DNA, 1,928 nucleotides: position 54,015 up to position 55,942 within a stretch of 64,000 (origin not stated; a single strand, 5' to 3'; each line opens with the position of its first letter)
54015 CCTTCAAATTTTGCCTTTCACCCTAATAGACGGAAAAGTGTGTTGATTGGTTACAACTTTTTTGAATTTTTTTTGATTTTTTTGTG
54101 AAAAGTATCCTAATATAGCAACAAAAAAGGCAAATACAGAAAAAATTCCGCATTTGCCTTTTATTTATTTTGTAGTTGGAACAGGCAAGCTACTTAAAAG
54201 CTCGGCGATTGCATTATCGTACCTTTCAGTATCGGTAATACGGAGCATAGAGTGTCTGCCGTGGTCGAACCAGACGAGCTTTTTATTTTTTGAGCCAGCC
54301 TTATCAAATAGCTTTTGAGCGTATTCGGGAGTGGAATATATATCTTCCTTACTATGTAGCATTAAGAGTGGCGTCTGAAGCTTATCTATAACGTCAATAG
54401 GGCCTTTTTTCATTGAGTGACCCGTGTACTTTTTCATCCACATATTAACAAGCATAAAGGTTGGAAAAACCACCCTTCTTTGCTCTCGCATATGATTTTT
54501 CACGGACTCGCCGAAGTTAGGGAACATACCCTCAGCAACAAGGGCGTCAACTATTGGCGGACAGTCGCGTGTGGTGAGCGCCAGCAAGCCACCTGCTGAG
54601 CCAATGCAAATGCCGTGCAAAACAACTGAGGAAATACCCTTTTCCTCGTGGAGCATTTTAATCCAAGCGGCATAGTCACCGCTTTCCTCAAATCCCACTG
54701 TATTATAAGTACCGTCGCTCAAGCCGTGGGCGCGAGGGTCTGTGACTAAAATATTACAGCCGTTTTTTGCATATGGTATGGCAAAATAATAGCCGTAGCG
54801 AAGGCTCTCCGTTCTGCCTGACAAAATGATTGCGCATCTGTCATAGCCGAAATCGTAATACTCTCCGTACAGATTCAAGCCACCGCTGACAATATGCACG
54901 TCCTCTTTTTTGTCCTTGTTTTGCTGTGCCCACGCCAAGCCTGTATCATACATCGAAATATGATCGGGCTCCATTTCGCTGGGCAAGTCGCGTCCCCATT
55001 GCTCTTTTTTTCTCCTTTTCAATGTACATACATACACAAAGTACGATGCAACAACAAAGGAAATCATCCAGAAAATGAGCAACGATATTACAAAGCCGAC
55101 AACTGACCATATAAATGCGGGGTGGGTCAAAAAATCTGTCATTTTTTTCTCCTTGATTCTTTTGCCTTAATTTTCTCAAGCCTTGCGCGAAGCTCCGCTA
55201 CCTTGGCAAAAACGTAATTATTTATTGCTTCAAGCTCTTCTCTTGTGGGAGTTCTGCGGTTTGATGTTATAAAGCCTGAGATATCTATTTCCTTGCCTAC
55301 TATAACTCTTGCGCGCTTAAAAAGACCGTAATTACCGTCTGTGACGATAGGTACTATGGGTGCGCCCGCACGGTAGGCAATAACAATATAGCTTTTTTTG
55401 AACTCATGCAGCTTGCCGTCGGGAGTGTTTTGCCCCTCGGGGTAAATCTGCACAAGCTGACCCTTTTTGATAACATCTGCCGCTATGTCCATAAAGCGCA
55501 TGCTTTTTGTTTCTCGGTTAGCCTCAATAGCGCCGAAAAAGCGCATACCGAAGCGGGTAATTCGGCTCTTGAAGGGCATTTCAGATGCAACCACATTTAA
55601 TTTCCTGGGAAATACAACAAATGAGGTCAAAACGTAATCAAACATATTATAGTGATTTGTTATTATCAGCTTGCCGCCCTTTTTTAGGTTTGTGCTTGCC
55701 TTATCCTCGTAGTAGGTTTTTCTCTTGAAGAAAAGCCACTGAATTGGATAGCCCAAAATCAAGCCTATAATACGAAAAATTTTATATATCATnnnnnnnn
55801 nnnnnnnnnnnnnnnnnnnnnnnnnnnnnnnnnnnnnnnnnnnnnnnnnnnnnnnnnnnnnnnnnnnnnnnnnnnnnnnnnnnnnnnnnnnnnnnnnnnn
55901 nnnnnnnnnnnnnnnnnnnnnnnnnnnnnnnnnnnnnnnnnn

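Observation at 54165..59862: Five-gene, translationally coupled DegV(FakB)-DAK2(FakA)-GPH/MFS-PlsC-like-hydrolase operon: a possible self-contained exogenous-lipid uptake and re-acylation module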

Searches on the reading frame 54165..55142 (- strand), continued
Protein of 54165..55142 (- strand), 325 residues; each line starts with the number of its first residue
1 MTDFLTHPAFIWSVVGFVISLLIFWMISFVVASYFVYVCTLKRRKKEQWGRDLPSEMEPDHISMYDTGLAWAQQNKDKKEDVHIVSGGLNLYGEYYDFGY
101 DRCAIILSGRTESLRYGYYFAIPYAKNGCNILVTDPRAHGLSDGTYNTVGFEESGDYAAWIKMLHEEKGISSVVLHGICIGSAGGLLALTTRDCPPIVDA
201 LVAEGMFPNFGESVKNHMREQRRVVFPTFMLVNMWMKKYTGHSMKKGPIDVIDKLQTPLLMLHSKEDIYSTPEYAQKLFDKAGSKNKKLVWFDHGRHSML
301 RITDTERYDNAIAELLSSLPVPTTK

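Call 81: search_protein_families(library=pfam, proteins=[L099:142-918:+, L099:905-2431:+, L099:2418-4007:+, L099:3980-5923:+, L099:5931-6941:+, L099:7030-7965:+, L099:7962-8954:+, L099:8951-10057:+, L076:1958-2995:+, L076:3010-3966:+], max_evalue=0.001)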
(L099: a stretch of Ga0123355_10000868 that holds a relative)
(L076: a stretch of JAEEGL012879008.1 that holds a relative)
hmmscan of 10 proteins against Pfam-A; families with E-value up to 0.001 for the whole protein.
L099:142-918:+ (258 aa): 3 families
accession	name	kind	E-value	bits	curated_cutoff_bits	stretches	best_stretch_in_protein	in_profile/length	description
PF04488.21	Gly_transf_sug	-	5.1e-15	56.4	23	1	17-100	1-92/93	Glycosyltransferase sugar-binding region containing DXD motif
PF05704.18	Caps_synth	-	1.6e-07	31.4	24.5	1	3-141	47-198/278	Capsular polysaccharide synthesis protein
PF12919.13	TcdA_TcdB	-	2.3e-07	30.8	23.6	1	56-85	165-194/382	TcdA/TcdB catalytic glycosyltransferase domain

L099:905-2431:+ (508 aa): 2 families
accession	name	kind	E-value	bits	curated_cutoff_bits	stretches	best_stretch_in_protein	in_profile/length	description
PF13347.12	MFS_2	-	2.3e-20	73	27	1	62-418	33-377/427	MFS/sugar transport protein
PF07690.21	MFS_1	-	6.7e-05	22.4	33.4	1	61-414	31-346/347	Major Facilitator Superfamily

L099:2418-4007:+ (529 aa): 3 families
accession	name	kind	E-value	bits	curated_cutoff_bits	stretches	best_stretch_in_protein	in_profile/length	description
PF02734.22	Dak2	-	4.5e-30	105.2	27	1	42-204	1-173/174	DAK2 domain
PF21645.3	FakA-like_M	-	1.5e-20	73.3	24.9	1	236-305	2-73/80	Fatty acid kinase subunit A-like, middle domain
PF13684.11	FakA-like_C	-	1.3e-09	38.2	23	1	323-527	1-214/216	Fatty acid kinase subunit A-like, C-terminal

L099:3980-5923:+ (647 aa): 2 families
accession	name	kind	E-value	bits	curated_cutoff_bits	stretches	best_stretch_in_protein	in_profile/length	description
PF00501.34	AMP-binding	-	1.8e-29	103.2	29.9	1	50-402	14-361/384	AMP-binding enzyme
PF00550.31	PP-binding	-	5.6e-06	27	20.8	1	578-623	4-49/67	Phosphopantetheine attachment site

L099:5931-6941:+ (336 aa): 2 families
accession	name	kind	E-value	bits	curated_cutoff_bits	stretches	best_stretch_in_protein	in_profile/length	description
PF01553.26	Acyltransferase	-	3.4e-17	62.9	23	1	41-162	5-130/132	Acyltransferase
PF04970.19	LRAT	-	2.8e-12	47.4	24.3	1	230-332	2-114/120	Lecithin retinol acyltransferase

L099:7030-7965:+ (311 aa): 1 family
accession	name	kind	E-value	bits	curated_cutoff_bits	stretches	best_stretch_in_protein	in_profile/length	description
PF02645.21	DegV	-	6.3e-48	164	27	1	6-289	3-277/280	Uncharacterised protein, DegV family COG1307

L099:7962-8954:+ (330 aa): 3 families
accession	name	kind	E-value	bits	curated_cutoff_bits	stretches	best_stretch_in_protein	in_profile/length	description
PF12146.15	Hydrolase_4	-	1.4e-10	41.3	27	2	252-300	185-233/239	Serine aminopeptidase, S33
PF00561.26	Abhydrolase_1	-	7.8e-06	26.2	25.8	1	104-190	4-89/245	alpha/beta hydrolase fold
PF02129.25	Peptidase_S15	-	0.00022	21.4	23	1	60-166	46-90/262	X-Pro dipeptidyl-peptidase (S15 family)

L099:8951-10057:+ (368 aa): 4 families
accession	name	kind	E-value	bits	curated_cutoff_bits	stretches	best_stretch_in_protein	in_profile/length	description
PF06925.17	MGDG_synth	-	3.7e-14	53.6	25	1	18-180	1-169/169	Monogalactosyldiacylglycerol (MGDG) synthase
PF00534.26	Glycos_transf_1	-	2e-11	44.2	26.4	1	215-344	32-170/172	Glycosyl transferases group 1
PF04101.22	Glyco_tran_28_C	-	3.1e-11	44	22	1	218-341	24-153/166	Glycosyltransferase family 28 C-terminal domain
PF13692.12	Glyco_trans_1_4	-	5.9e-10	40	27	1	217-331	27-142/142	Glycosyl transferases group 1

L076:1958-2995:+ (345 aa): 3 families
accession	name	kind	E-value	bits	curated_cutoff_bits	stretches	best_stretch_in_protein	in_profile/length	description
PF04970.19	LRAT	-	6.6e-17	62.4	24.3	1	8-117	3-118/120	Lecithin retinol acyltransferase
PF01648.25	ACPS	-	2.2e-06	28.1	25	1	229-294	1-71/111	4'-phosphopantetheinyl transferase superfamily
PF05903.20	Peptidase_C97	-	0.00011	22.5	29.2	1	20-114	32-118/151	PPPDE putative peptidase domain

L076:3010-3966:+ (318 aa): 5 families
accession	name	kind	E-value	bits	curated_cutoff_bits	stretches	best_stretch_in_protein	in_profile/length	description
PF00561.26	Abhydrolase_1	-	2.7e-11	44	25.8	1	97-201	2-103/245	alpha/beta hydrolase fold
PF12146.15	Hydrolase_4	-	3.9e-11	43.1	27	1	93-233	2-135/239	Serine aminopeptidase, S33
PF02129.25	Peptidase_S15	-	4.4e-06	27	23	1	114-207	41-136/262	X-Pro dipeptidyl-peptidase (S15 family)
PF12697.13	Abhydrolase_6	-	6.4e-05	24.2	26.3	1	98-217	1-113/217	Alpha/beta hydrolase family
PF00326.27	Peptidase_S9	-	8.5e-05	22.6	22.6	1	121-272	12-167/213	Prolyl oligopeptidase family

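Call 83: search_protein_families(library=pfam, proteins=[L093:2418-3503:-, L112:9987-11291:+, L098:8954-10039:+, L090:1566-2414:+, L124:10251-11351:-, L085:4608-5435:+, L103:2027-3076:+, L137:10405-11739:+, L105:2192-4744:-, L111:1992-3455:-], max_evalue=0.001)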
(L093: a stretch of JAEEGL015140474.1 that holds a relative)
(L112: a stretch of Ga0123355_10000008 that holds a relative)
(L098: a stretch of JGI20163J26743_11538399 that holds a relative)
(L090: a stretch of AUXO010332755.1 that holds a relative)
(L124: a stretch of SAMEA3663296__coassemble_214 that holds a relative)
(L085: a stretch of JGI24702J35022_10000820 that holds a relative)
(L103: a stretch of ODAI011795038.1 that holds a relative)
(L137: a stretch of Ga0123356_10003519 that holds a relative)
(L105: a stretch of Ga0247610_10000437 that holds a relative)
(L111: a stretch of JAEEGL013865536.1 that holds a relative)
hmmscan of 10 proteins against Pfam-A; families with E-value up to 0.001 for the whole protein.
L093:2418-3503:- (361 aa): 1 family
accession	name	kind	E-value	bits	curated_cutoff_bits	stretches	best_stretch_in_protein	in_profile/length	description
PF00535.33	Glycos_transf_2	-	2.1e-19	70.5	23.3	1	15-145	2-131/168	Glycosyl transferase family 2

L112:9987-11291:+ (434 aa): 3 families
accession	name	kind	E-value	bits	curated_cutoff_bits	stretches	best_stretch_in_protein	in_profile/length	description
PF06925.17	MGDG_synth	-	1.3e-09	38.8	25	1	100-247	19-169/169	Monogalactosyldiacylglycerol (MGDG) synthase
PF13692.12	Glyco_trans_1_4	-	1e-08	35.9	27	1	271-398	11-142/142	Glycosyl transferases group 1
PF04101.22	Glyco_tran_28_C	-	3e-08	34.3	22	1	285-401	23-146/166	Glycosyltransferase family 28 C-terminal domain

L098:8954-10039:+ (361 aa): 6 families
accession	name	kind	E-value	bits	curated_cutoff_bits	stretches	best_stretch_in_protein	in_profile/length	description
PF13828.11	DUF4190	-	4.5e-08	33.2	35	1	281-344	2-61/62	Domain of unknown function (DUF4190)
PF13240.11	Zn_Ribbon_1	-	1.3e-07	31.6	25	1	19-40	1-22/23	zinc-ribbon domain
PF12773.13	DZR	-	3.3e-05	24.4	27.3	0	20-42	1-23/45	Double zinc ribbon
PF17032.10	Zn_ribbon_15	-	8.1e-05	23.8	28.9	0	6-38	41-73/73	zinc-ribbon family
PF13248.11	Zn_ribbon_3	-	0.00043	20.1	27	1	19-41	4-26/26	zinc-ribbon domain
PF18912.6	DZR_2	-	0.00082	19.6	27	0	20-46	10-36/56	Double zinc ribbon domain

L090:1566-2414:+ (282 aa): 3 families
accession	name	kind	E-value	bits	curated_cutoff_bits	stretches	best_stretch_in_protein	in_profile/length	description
PF11959.13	DUF3473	-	8.5e-16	58.6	29.6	1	164-276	21-128/130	Domain of unknown function (DUF3473)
PF01522.26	Polysacc_deac_1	-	1.8e-13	51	23.1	1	39-138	24-123/124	Polysaccharide deacetylase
PF10096.14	DUF2334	-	2e-05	24.8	26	1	65-230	58-195/203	Uncharacterized protein conserved in bacteria (DUF2334)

L124:10251-11351:- (366 aa): 6 families
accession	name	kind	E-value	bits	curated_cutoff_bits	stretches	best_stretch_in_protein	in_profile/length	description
PF12146.15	Hydrolase_4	-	7.5e-11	42.2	27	1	95-204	3-114/239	Serine aminopeptidase, S33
PF00561.26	Abhydrolase_1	-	1.3e-07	32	25.8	1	98-216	2-122/245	alpha/beta hydrolase fold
PF02129.25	Peptidase_S15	-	1.4e-07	32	23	1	109-213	46-141/262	X-Pro dipeptidyl-peptidase (S15 family)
PF20408.4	Abhydrolase_11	-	1.1e-06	29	27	1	98-267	4-145/193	Alpha/beta hydrolase domain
PF12697.13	Abhydrolase_6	-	4.9e-06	27.8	26.3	1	99-215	1-109/217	Alpha/beta hydrolase family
PF00326.27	Peptidase_S9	-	0.00016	21.7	22.6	1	151-267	47-161/213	Prolyl oligopeptidase family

L085:4608-5435:+ (275 aa): 3 families
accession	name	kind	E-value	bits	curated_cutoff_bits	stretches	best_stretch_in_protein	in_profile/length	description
PF04488.21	Gly_transf_sug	-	6.1e-14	52.9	23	1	24-100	8-92/93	Glycosyltransferase sugar-binding region containing DXD motif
PF12919.13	TcdA_TcdB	-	2.3e-07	30.8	23.6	0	58-85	167-194/382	TcdA/TcdB catalytic glycosyltransferase domain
PF05704.18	Caps_synth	-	0.00024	21.1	24.5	1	3-143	47-200/278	Capsular polysaccharide synthesis protein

L103:2027-3076:+ (349 aa): 2 families
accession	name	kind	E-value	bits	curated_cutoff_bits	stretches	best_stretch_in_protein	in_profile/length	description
PF04970.19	LRAT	-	6.9e-16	59.1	24.3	1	7-118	2-119/120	Lecithin retinol acyltransferase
PF01648.25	ACPS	-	1.3e-09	38.5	25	1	229-287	1-62/111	4'-phosphopantetheinyl transferase superfamily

L137:10405-11739:+ (444 aa): 4 families
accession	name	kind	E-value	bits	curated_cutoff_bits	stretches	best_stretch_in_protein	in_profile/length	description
PF13641.12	Glyco_tranf_2_3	-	5.7e-23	82.6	27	1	52-283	3-230/230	Glycosyltransferase like family 2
PF13632.12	Glyco_trans_2_3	-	4.7e-22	79.2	27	1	138-337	2-153/198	Glycosyl transferase family group 2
PF00535.33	Glycos_transf_2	-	8.4e-14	52.3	23.3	1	54-227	2-165/168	Glycosyl transferase family 2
PF13506.12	Glyco_transf_21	-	3.9e-05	23.6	21.7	1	133-282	29-174/174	Glycosyl transferase family 21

L105:2192-4744:- (850 aa): 1 family
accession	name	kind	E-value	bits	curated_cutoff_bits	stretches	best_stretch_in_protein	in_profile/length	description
PF05193.26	Peptidase_M16_C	-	5.6e-05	23.5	23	1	726-803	96-171/181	Peptidase M16 inactive domain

L111:1992-3455:- (487 aa): 2 families
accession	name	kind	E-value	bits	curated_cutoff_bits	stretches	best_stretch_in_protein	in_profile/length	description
PF13472.12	Lipase_GDSL_2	-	1.6e-08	35.7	32.9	1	8-174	1-154/178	GDSL-like Lipase/Acylhydrolase family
PF00657.28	Lipase_GDSL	-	1.2e-06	29.3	23.6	1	7-222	2-205/208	GDSL-like Lipase/Acylhydrolase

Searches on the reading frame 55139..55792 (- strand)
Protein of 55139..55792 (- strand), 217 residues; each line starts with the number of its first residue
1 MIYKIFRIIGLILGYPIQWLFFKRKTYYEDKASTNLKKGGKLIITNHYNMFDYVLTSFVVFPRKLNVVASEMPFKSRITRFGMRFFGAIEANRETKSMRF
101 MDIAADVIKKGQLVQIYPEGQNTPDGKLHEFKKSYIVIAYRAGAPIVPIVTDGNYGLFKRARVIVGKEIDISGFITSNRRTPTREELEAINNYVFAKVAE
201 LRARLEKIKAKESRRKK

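Call 3: search_protein_families(library=pfam, proteins=[window:55139-55792:-], max_evalue=0.01)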
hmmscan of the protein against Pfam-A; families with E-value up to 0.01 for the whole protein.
window:55139-55792:- (217 aa): 1 family
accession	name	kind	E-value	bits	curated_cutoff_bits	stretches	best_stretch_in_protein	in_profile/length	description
PF01553.26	Acyltransferase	-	1.2e-21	77.3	23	1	34-150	8-130/132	Acyltransferase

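Call 4: search_protein_families(library=ncbifam, proteins=[window:55139-55792:-], max_evalue=0.01)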
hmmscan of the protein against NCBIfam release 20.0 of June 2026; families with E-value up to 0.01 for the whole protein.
window:55139-55792:- (217 aa): 5 families
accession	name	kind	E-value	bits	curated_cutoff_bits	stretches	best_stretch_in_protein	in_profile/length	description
TIGR00530.1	AGP_acyltrn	subfamily_domain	4e-16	59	102.95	1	33-150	9-128/130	1-acylglycerol-3-phosphate O-acyltransferase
NF006386.0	PRK08633.1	equivalog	6.8e-15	53.9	1221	1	37-156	439-556/1147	acyl-[ACP]--phospholipid O-acyltransferase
NF011593.0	PRK15018.1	equivalog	1.6e-05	24.8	501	1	37-152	63-180/245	1-acylglycerol-3-phosphate O-acyltransferase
NF005291.0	PRK06814.1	equivalog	1.6e-05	23.1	1349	1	34-154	447-566/1140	acyl-[ACP]--phospholipid O-acyltransferase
NF005959.0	PRK08043.1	equivalog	2e-05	23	886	1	34-165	23-152/719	bifunctional acyl-ACP--phospholipid O-acyltransferase/long-chain-fatty-acid--ACP ligase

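Call 9: search_solved_structures(query=window:55139-55792:-, max_evalue=1)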
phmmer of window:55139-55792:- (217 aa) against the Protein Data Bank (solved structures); distinct sequences matched with E-value up to 1: 1.
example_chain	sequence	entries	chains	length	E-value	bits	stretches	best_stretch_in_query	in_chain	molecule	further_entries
5kym_A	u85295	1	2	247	1.4e-11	47.8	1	32-163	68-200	1-acyl-sn-glycerol-3-phosphate acyltransferase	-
